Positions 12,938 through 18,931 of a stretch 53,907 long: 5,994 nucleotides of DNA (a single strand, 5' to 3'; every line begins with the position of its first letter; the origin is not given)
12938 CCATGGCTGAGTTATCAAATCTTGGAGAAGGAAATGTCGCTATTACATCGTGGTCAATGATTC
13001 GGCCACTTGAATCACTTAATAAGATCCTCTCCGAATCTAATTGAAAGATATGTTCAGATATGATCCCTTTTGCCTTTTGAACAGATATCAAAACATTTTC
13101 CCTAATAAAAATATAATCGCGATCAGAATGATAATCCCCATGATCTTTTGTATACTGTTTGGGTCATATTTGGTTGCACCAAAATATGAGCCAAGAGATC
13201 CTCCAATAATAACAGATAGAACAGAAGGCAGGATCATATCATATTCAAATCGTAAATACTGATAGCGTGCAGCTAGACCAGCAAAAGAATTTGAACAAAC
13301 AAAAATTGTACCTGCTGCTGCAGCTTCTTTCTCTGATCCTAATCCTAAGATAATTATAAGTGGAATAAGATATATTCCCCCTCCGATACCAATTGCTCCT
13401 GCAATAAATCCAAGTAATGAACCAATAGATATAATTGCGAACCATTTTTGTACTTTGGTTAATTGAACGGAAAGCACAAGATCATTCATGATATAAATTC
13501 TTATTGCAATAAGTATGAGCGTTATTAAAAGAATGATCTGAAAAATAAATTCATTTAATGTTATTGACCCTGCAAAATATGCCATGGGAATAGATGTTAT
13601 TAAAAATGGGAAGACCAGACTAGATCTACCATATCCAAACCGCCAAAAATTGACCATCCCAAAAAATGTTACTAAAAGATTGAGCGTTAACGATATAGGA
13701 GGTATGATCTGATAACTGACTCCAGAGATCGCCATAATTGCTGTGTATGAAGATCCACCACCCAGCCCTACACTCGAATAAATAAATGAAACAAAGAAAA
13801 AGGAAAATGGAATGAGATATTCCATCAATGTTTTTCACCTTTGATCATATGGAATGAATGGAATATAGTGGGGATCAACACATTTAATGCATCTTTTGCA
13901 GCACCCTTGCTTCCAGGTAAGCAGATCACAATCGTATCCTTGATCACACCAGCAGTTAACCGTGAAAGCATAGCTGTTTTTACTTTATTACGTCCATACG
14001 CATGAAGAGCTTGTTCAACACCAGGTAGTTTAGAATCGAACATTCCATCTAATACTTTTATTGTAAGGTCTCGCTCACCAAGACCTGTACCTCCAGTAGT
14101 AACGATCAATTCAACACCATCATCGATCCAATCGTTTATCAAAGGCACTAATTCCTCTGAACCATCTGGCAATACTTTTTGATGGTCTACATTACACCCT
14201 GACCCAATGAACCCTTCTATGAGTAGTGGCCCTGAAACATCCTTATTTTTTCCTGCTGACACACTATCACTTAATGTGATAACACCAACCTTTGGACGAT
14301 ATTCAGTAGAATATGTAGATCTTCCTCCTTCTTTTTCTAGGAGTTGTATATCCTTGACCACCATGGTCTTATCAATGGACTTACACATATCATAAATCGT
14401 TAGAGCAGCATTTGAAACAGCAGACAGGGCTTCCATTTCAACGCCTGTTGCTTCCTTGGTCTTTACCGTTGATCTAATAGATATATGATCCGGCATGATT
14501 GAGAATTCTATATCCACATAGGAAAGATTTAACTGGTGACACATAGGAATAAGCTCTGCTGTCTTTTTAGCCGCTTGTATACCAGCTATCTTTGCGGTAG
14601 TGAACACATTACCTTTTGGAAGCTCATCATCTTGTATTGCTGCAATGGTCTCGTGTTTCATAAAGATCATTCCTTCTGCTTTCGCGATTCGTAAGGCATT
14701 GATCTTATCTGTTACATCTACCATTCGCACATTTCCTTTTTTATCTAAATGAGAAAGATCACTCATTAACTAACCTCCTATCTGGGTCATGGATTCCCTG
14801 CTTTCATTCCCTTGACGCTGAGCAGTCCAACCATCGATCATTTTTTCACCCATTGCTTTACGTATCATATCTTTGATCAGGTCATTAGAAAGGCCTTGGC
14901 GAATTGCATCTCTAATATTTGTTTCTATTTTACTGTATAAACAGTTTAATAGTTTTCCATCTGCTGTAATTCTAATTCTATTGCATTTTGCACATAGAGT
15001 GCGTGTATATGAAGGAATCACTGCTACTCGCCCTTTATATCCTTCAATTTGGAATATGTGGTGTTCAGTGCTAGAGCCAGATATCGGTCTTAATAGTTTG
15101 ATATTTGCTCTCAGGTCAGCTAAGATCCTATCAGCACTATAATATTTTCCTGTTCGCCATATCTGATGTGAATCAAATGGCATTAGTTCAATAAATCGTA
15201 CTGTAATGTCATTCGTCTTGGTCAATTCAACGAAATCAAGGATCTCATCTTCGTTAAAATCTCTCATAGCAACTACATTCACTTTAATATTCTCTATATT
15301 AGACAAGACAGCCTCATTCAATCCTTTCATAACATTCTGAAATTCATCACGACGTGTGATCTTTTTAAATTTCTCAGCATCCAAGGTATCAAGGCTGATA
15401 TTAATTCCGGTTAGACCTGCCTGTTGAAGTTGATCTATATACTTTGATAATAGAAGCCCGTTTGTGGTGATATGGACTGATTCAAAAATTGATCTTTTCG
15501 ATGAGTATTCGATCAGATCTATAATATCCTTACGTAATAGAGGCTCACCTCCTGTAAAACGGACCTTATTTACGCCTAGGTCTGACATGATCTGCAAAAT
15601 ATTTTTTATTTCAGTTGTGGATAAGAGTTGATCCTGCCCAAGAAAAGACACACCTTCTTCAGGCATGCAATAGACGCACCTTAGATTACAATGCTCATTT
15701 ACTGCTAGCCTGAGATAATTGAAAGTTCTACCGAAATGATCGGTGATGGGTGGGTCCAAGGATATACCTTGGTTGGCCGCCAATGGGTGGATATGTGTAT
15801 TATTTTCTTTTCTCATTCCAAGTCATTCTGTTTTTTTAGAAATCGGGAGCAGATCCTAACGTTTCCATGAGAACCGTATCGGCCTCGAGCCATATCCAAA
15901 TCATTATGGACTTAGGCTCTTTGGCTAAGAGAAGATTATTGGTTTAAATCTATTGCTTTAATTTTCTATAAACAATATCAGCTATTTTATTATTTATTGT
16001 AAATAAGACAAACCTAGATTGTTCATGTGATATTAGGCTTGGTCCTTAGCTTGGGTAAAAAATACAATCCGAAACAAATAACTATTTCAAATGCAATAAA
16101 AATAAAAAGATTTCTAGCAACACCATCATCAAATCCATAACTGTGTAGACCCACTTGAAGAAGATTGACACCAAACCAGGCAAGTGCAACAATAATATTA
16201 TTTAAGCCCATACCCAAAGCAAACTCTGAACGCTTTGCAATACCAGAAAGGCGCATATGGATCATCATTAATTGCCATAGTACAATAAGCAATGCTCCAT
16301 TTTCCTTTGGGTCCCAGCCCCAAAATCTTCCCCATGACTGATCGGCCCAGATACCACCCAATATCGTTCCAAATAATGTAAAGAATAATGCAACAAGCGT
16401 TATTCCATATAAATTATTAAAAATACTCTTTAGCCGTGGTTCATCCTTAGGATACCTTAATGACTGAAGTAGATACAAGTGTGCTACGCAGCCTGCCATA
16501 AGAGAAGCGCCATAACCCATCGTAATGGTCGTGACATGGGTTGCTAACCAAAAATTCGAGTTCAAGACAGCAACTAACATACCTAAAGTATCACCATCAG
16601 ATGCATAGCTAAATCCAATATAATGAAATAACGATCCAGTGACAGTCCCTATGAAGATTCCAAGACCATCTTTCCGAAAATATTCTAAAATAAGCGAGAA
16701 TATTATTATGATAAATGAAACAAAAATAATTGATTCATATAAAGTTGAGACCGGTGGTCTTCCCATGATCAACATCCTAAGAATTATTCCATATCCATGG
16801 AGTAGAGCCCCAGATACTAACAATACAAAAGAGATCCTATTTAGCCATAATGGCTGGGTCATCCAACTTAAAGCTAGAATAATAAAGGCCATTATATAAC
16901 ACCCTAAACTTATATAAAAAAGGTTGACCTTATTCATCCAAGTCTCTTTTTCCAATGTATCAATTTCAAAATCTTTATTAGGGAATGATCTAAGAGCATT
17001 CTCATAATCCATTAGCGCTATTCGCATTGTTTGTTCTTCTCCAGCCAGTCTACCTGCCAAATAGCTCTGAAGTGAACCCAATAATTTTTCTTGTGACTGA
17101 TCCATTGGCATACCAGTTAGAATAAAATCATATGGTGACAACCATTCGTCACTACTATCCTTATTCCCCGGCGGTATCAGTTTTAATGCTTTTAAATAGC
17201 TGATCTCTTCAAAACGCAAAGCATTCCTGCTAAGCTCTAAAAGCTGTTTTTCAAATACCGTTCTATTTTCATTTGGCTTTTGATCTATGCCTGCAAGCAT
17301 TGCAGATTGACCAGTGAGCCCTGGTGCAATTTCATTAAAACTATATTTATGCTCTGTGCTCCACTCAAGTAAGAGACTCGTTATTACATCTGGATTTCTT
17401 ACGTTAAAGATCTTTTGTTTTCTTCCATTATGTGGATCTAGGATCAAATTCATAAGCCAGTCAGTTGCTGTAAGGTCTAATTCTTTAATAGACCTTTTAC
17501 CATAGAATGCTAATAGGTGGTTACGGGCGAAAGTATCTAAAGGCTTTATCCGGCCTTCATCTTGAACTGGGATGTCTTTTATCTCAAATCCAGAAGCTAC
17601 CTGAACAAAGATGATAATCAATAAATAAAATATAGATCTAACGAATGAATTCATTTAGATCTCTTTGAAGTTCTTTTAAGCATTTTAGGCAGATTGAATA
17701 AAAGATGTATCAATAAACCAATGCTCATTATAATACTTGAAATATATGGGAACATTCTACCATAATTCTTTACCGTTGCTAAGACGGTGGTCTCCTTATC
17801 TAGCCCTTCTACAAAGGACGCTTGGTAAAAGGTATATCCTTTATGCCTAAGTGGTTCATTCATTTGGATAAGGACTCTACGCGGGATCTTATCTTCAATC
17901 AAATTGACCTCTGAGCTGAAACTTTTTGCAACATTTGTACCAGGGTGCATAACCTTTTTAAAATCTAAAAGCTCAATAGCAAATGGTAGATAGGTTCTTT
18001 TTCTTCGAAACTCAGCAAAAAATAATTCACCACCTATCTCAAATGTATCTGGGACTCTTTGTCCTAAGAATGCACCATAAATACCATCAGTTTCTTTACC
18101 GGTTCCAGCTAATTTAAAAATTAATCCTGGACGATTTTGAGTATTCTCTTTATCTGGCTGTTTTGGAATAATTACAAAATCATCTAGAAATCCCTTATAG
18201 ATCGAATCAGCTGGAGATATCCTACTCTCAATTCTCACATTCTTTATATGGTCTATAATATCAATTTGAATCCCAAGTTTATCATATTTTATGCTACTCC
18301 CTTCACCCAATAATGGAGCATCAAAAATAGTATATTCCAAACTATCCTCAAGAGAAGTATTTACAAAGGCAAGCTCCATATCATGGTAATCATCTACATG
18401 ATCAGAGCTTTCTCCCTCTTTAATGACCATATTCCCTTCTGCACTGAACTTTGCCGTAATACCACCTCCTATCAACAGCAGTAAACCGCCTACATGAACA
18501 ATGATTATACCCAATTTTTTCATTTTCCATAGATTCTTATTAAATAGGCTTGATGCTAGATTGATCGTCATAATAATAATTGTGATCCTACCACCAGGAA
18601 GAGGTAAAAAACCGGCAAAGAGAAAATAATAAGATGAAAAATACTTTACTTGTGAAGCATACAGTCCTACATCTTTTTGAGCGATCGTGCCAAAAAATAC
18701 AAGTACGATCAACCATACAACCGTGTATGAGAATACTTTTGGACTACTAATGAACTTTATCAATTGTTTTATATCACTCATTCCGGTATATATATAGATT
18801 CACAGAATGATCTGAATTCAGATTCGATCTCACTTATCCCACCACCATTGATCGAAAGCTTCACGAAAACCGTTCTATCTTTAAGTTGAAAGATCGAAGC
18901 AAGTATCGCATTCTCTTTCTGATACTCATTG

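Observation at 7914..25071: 17-kb supercluster linking the Soe-like enzyme to its cofactor pathway, a cysteine dioxygenase and two anion permeases: possible cysteine -> sulfite -> sulfate module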

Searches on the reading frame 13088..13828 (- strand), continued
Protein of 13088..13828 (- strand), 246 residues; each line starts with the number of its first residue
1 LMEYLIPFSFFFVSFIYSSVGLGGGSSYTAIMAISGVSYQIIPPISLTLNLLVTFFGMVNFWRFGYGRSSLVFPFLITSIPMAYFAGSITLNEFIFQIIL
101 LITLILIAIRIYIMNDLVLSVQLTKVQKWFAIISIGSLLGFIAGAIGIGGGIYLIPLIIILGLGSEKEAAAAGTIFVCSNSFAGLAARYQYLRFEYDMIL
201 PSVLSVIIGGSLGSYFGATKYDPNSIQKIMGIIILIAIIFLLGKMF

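Call 73: find_encoding_contigs(protein=P0507, flank=9000, max_places=1)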
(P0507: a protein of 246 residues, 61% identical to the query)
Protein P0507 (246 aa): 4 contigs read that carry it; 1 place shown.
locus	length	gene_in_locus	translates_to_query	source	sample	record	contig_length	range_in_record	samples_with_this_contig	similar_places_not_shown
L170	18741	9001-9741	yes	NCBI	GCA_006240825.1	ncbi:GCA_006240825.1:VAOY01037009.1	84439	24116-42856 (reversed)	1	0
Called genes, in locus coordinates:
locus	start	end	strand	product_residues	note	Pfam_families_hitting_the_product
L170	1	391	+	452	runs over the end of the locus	PF03916:NrfD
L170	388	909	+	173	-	PF11821:ActD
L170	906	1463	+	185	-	PF13442:Cytochrome_CBB3, PF00034:Cytochrom_C (weak)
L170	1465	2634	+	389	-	-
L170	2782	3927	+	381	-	PF13372:Alginate_exp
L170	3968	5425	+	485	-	PF13435:Cytochrome_C554 (faint), PF14522:Cytochrome_C7 (faint), PF14537:Cytochrom_c3_2 (faint), PF13447:Multi-haem_cyto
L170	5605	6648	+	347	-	PF04055:Radical_SAM, PF13353:Fer4_12 (weak), PF06463:Mob_synth_C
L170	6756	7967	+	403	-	PF13173:AAA_14, PF13635:DUF4143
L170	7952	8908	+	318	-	PF01967:MoaC, PF00994:MoCF_biosynth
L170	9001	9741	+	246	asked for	PF01925:TauE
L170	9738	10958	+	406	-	PF03453:MoeA_N, PF00994:MoCF_biosynth, PF03454:MoeA_C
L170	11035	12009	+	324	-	PF00899:ThiF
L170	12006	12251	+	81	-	PF02597:ThiS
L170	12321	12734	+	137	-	PF02391:MoaE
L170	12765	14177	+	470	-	PF00939:Na_sulph_symp, PF03600:CitMHS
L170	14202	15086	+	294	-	PF00582:Usp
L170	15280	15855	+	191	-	PF00081:Sod_Fe_N, PF02777:Sod_Fe_C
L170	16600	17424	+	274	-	PF00892:EamA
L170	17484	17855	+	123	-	PF01475:FUR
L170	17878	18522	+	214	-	PF00578:AhpC-TSA, PF08534:Redoxin, PF10417:1-cysPrx_C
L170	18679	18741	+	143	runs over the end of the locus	-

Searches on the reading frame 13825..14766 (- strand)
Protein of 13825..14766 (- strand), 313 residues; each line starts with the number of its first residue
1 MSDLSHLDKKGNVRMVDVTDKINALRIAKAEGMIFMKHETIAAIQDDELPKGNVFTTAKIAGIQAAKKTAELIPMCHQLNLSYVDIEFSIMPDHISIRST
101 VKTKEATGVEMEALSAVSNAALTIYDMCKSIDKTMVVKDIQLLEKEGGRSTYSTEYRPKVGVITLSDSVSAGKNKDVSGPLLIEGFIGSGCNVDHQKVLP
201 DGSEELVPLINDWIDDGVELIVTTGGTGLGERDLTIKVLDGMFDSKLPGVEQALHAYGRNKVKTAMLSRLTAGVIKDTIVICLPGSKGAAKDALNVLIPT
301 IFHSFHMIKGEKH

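Call 3: search_protein_families(library=pfam, proteins=[window:13825-14766:-])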
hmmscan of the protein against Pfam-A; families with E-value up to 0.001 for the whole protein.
window:13825-14766:- (313 aa): 2 families
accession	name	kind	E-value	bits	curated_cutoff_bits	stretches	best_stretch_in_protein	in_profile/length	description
PF01967.27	MoaC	-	2.7e-53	180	27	1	15-148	1-136/136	MoaC family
PF00994.29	MoCF_biosynth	-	1.2e-27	96.8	26.6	1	161-302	1-143/144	Probable molybdopterin binding domain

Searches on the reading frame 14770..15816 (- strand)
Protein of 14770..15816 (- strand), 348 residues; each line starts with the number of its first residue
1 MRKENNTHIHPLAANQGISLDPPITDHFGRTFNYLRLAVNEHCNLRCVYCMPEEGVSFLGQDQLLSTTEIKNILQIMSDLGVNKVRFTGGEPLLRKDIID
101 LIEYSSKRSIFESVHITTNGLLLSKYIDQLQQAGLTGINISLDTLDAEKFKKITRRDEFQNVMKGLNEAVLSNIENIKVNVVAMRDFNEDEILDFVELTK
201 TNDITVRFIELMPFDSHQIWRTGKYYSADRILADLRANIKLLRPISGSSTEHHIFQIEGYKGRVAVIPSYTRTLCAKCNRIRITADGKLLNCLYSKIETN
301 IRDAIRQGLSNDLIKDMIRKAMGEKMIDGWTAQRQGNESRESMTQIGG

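Call 3: search_protein_families(library=pfam, proteins=[window:14770-15816:-])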
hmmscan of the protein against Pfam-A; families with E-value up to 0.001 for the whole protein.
window:14770-15816:- (348 aa): 3 families
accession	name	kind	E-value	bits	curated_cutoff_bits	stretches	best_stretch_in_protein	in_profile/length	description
PF04055.27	Radical_SAM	-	7.9e-32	111.2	29.5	1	41-198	5-165/166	Radical SAM superfamily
PF06463.18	Mob_synth_C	-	1.3e-31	109.7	37.4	1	204-325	1-122/128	Molybdenum Cofactor Synthesis C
PF13353.11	Fer4_12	-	1.2e-08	35.7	22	1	41-144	13-115/137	4Fe-4S single cluster domain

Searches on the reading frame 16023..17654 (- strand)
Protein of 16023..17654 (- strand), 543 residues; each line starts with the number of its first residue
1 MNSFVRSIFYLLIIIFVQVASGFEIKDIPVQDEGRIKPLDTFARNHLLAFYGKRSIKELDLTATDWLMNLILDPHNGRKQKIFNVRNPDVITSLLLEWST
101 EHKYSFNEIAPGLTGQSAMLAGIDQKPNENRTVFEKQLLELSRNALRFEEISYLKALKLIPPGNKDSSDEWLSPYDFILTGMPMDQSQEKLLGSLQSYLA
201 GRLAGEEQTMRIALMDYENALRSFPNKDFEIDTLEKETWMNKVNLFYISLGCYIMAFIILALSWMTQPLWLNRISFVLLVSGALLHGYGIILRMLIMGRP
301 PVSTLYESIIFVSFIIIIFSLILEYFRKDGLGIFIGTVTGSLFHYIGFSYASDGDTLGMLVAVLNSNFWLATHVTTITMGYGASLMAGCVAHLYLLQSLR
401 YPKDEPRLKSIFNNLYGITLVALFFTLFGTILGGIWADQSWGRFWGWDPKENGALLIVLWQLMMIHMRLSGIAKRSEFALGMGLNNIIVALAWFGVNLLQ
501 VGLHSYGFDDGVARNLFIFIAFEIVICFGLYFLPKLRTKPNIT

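Call 3: search_protein_families(library=pfam, proteins=[window:16023-17654:-])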
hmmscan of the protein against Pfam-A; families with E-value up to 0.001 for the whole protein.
window:16023-17654:- (543 aa): 1 family
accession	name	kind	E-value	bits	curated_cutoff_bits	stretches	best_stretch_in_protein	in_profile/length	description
PF01578.25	Cytochrom_C_asm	-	7.9e-26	91.4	29.9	1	303-504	2-212/212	Cytochrome C assembly protein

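Call 6: search_protein_families(library=ncbifam, proteins=[window:16023-17654:-], max_evalue=0.001)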
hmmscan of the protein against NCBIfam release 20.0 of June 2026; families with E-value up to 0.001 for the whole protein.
window:16023-17654:- (543 aa): 2 families
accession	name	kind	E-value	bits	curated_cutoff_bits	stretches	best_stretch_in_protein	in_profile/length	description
TIGR03144.1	cytochr_II_ccsB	equivalog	8.2e-38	130.6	187.6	1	280-507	3-252/252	c-type cytochrome biogenesis protein CcsB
TIGR01191.1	ccmC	subfamily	1.2e-05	25.3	186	1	419-469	53-103/184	heme ABC transporter permease CcmC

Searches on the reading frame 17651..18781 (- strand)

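Call 4: search_protein_families(library=pfam, proteins=[window:17651-18781:-])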
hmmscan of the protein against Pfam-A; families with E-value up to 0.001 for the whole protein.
window:17651-18781:- (376 aa): 1 family
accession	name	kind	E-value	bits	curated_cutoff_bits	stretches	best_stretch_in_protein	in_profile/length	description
PF05140.19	ResB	-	3.1e-19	69.6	24.6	2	263-331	204-273/486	ResB-like family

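Call 6: search_protein_families(library=ncbifam, proteins=[window:17651-18781:-], max_evalue=0.001)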
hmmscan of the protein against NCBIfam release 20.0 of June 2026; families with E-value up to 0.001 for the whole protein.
window:17651-18781:- (376 aa): 0 families
